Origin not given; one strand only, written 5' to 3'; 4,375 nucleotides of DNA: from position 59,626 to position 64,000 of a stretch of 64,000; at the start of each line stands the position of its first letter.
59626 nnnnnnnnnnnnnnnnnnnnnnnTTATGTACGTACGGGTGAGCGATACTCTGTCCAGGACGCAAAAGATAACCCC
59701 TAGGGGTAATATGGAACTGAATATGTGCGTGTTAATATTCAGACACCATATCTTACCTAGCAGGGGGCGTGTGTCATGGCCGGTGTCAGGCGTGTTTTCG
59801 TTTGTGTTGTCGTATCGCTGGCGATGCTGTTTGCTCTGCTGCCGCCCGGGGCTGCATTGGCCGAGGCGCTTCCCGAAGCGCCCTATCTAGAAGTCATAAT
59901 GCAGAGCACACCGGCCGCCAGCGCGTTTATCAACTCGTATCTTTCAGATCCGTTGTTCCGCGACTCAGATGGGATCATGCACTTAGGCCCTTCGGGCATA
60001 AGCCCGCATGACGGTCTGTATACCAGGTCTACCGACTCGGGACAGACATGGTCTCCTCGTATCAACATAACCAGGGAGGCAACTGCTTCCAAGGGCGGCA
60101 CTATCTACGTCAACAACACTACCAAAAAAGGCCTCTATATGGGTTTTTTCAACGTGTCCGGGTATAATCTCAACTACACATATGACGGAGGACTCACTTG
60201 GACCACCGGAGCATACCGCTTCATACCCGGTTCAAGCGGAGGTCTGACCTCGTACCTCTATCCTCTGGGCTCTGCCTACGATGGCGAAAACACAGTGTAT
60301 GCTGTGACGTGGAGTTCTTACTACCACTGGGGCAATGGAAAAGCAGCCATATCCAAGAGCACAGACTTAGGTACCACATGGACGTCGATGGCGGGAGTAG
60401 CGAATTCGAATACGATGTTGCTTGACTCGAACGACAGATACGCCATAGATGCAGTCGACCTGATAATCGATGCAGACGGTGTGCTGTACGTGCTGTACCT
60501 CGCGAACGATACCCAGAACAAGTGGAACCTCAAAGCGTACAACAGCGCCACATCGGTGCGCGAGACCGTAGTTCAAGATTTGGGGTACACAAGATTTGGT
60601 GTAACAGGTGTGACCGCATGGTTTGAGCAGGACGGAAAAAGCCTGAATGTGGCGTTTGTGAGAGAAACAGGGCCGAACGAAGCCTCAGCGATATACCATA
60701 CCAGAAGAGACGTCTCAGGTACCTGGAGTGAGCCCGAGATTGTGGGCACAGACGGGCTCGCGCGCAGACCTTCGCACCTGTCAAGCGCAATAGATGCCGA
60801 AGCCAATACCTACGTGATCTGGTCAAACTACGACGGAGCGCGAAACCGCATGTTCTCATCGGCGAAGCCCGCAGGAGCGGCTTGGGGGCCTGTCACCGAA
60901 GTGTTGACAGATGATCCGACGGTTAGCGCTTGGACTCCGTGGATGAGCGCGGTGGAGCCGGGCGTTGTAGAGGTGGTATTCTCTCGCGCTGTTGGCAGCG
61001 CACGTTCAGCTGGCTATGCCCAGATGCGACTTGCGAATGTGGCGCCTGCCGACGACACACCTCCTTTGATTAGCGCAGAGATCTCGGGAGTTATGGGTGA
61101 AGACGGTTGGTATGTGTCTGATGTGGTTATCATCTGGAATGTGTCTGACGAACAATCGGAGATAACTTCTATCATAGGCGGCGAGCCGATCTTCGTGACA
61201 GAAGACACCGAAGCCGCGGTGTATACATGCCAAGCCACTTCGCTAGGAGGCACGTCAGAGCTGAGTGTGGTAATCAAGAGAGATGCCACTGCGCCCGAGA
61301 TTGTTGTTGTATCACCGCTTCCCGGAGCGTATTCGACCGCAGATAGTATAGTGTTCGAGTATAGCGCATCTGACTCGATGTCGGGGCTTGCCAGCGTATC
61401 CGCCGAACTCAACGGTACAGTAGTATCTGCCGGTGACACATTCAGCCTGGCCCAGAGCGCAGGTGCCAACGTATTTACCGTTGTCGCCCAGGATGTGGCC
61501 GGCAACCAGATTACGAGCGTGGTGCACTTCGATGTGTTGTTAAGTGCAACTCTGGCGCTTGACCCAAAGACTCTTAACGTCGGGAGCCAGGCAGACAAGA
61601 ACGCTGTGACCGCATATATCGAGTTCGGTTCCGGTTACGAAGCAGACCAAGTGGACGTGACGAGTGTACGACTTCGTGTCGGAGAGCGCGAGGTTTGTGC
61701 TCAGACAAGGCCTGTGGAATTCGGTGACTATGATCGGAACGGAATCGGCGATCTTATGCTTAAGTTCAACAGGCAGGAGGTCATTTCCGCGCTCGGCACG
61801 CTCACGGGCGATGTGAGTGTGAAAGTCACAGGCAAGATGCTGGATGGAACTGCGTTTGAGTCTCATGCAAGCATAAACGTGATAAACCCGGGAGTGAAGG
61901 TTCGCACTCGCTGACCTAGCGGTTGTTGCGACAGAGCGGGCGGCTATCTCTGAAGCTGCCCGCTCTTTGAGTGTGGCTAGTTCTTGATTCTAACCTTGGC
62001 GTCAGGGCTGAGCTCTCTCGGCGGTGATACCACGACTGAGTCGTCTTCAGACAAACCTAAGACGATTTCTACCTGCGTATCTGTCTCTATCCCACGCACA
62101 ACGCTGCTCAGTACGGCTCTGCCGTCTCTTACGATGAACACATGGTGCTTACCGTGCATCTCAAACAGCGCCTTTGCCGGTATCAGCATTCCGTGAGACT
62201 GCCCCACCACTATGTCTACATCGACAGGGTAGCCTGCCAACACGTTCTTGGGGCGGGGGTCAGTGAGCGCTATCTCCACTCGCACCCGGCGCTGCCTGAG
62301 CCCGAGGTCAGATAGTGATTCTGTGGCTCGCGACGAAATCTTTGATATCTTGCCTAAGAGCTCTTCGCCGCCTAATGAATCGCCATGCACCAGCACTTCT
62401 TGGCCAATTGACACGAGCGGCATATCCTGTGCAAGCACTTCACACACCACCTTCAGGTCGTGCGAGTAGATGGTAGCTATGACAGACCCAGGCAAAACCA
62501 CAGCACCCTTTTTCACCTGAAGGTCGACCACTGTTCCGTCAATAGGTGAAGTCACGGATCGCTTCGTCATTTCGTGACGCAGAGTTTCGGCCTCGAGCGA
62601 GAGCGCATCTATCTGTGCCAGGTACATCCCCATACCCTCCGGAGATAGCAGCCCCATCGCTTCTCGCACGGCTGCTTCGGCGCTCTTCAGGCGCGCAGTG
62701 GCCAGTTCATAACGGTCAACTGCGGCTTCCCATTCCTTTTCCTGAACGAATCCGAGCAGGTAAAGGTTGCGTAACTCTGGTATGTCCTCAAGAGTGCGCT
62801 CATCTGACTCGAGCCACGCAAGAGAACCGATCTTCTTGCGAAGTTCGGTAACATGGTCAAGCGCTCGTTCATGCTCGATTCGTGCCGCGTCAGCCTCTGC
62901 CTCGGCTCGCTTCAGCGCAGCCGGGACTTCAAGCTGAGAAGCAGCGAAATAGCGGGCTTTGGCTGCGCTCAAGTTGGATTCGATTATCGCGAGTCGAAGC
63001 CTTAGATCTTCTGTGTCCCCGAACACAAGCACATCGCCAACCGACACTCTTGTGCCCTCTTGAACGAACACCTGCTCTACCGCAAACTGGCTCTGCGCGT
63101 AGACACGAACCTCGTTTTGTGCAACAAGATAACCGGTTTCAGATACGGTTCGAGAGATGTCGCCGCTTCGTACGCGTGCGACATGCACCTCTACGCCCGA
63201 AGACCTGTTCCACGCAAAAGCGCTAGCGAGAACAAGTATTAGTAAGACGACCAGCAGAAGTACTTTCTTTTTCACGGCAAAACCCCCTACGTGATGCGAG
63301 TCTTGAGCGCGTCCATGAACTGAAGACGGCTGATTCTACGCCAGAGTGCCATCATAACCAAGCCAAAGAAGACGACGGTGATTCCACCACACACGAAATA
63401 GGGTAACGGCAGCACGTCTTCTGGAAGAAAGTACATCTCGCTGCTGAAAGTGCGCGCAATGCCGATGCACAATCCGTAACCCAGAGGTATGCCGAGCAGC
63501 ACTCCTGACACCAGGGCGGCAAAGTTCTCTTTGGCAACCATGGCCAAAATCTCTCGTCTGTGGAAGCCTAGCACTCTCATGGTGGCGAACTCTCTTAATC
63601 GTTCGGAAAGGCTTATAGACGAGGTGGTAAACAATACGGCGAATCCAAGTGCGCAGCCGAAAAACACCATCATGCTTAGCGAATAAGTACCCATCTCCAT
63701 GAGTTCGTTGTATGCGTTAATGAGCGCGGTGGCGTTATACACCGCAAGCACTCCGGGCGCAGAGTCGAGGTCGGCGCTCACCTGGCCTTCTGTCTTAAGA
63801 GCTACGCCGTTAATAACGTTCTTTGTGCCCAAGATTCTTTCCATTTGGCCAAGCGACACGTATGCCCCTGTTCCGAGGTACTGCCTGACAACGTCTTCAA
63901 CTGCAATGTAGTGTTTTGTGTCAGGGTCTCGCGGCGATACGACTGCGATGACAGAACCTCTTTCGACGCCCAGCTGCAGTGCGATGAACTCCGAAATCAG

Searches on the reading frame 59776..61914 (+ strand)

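Call 12: search_protein_families(library=pfam, proteins=[window:59776-61914:+], max_evalue=0.01)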
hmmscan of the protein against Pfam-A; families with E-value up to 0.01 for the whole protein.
window:59776-61914:+ (712 aa): 0 families

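Call 60: search_protein_families(library=ncbifam, proteins=[window:59776-61914:+], max_evalue=0.00001)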
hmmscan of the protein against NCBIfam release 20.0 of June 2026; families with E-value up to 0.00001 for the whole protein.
window:59776-61914:+ (712 aa): 1 family
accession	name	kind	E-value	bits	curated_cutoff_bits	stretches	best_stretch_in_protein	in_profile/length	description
NF053835.1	PDIAV_lipo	equivalog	3.6e-06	26.6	90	1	216-317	191-297/458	PDIAV motif-containing lipoprotein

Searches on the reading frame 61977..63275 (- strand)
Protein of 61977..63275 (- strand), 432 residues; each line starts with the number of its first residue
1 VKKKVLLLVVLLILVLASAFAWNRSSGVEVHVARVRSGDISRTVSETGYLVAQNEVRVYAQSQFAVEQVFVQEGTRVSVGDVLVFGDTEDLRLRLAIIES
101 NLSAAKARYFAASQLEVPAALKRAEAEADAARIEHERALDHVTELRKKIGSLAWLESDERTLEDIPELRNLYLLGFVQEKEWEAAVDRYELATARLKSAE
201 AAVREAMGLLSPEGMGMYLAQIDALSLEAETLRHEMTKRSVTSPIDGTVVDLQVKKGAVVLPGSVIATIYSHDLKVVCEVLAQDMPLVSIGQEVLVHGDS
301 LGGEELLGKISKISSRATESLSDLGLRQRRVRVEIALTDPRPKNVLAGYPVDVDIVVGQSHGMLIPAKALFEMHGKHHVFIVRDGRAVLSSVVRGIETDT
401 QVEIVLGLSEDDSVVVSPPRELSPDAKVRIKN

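Call 52: find_encoding_contigs(protein=window:61977-63275:-, flank=10000, max_places=4)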
Protein window:61977-63275:- (432 aa): no gene with exactly this product is on record in the collection.

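Call 60: search_protein_families(library=ncbifam, proteins=[window:61977-63275:-], max_evalue=0.00001)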
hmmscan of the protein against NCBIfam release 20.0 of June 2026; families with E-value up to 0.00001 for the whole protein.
window:61977-63275:- (432 aa): 12 families
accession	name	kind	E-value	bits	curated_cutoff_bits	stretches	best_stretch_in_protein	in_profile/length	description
TIGR01730.1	RND_mfp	subfamily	5.3e-35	120.9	94.9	2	220-430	116-321/322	efflux RND transporter periplasmic adaptor subunit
TIGR00999.1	8a0102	subfamily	1.5e-15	57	319.3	1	222-416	74-264/271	CzcB/NccB family metal efflux transporter periplasmic adaptor subunit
TIGR00998.1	8a0101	subfamily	8e-15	54.6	390.8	1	3-323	2-291/334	EmrA/EmrK family multidrug efflux transporter periplasmic adaptor subunit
NF008606.0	PRK11578.1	equivalog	1.5e-13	50.6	342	1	2-137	8-131/371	macrolide transporter subunit MacA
TIGR02971.1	heterocyst_DevB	subfamily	1.1e-11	44.7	129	1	52-315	9-280/327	ABC exporter membrane fusion protein, DevB family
TIGR01843.1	type_I_hlyD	subfamily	1.7e-10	40.4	208.65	1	220-359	252-400/422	HlyD family type I secretion periplasmic adaptor subunit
NF007785.0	PRK10476.1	equivalog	2.9e-10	39.5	376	1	4-314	12-285/347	multidrug transporter subunit MdtN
NF002939.0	PRK03598.1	equivalog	3.1e-07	29.9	393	0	63-317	52-284/332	secretion protein HlyD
TIGR03794.1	NHLM_micro_HlyD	equivalog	4.3e-07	29.2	156.2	1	37-273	39-288/421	NHLP bacteriocin system secretion protein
NF038010.1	ABC_adapt_DarC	equivalog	1.1e-06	27.7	450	0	333-425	314-411/417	darobactin export ABC transporter periplasmic adaptor subunit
NF045680.1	DiMtlExpIhpB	equivalog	5e-06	25.7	450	1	236-414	135-306/326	divalent metal ion exporter adaptor subunit IhpB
NF008589.1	PRK11556.1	equivalog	7.6e-06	25.1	391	0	29-112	58-141/392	MdtA/MuxA family multidrug efflux RND transporter periplasmic adaptor subunit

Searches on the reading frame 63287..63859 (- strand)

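Call 60: search_protein_families(library=ncbifam, proteins=[window:63287-63859:-], max_evalue=0.00001)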
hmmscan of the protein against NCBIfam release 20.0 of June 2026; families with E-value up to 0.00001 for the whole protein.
window:63287-63859:- (190 aa): 1 family
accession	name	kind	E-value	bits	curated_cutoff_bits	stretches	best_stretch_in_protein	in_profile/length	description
TIGR03434.1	ADOP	subfamily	9.1e-06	24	622.3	1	25-186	642-801/803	ADOP family duplicated permease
